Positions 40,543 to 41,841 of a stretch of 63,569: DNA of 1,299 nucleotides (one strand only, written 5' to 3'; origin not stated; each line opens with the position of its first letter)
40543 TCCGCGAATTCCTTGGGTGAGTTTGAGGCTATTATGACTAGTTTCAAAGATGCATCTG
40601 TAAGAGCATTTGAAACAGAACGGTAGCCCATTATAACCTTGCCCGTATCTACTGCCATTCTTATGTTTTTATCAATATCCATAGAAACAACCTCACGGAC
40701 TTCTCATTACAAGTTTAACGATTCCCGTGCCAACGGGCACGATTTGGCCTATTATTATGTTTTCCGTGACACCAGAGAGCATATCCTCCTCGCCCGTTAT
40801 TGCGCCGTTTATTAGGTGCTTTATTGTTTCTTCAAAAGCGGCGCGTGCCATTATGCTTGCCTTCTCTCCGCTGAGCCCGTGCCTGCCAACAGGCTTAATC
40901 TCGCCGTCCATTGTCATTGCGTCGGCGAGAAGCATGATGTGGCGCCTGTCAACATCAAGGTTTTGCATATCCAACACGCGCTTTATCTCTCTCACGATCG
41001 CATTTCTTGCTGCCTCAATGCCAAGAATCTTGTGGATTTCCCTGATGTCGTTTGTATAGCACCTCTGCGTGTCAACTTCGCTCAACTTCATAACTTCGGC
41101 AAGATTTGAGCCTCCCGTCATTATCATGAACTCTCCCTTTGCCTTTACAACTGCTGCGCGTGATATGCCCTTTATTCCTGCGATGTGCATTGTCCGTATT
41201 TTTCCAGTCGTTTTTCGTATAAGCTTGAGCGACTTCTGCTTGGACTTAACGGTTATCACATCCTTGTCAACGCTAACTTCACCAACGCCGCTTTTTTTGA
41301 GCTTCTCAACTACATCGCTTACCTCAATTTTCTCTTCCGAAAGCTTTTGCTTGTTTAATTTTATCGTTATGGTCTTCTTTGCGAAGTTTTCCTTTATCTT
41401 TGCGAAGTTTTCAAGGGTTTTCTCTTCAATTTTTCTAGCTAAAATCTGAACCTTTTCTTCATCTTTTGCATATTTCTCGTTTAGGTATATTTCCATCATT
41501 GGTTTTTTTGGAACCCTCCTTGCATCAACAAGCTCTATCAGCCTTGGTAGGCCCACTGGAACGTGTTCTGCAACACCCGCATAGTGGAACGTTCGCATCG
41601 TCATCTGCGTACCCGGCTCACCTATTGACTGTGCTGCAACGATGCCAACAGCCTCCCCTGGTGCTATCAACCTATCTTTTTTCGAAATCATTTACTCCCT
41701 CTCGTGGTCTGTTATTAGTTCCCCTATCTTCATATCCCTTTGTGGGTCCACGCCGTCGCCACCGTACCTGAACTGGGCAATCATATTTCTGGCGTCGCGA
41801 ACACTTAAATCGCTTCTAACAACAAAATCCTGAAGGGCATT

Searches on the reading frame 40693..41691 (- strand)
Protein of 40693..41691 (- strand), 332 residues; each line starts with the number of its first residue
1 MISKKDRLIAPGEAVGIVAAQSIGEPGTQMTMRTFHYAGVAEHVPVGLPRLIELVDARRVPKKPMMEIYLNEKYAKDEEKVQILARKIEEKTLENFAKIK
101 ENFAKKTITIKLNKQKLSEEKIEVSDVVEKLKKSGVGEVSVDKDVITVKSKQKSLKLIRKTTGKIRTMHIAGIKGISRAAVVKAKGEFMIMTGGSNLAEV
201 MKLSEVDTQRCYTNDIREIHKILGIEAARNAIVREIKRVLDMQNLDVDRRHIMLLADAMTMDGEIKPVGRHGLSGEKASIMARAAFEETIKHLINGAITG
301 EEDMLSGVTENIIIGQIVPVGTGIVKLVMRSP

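Call 93: search_protein_families(library=pfam, proteins=[window:40693-41691:-], max_evalue=0.001)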
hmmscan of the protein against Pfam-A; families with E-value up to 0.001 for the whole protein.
window:40693-41691:- (332 aa): 1 family
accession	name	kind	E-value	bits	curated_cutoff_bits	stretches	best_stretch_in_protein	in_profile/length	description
PF04998.22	RNA_pol_Rpb1_5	-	2.6e-54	184.9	28.5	1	3-279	62-265/267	RNA polymerase Rpb1, domain 5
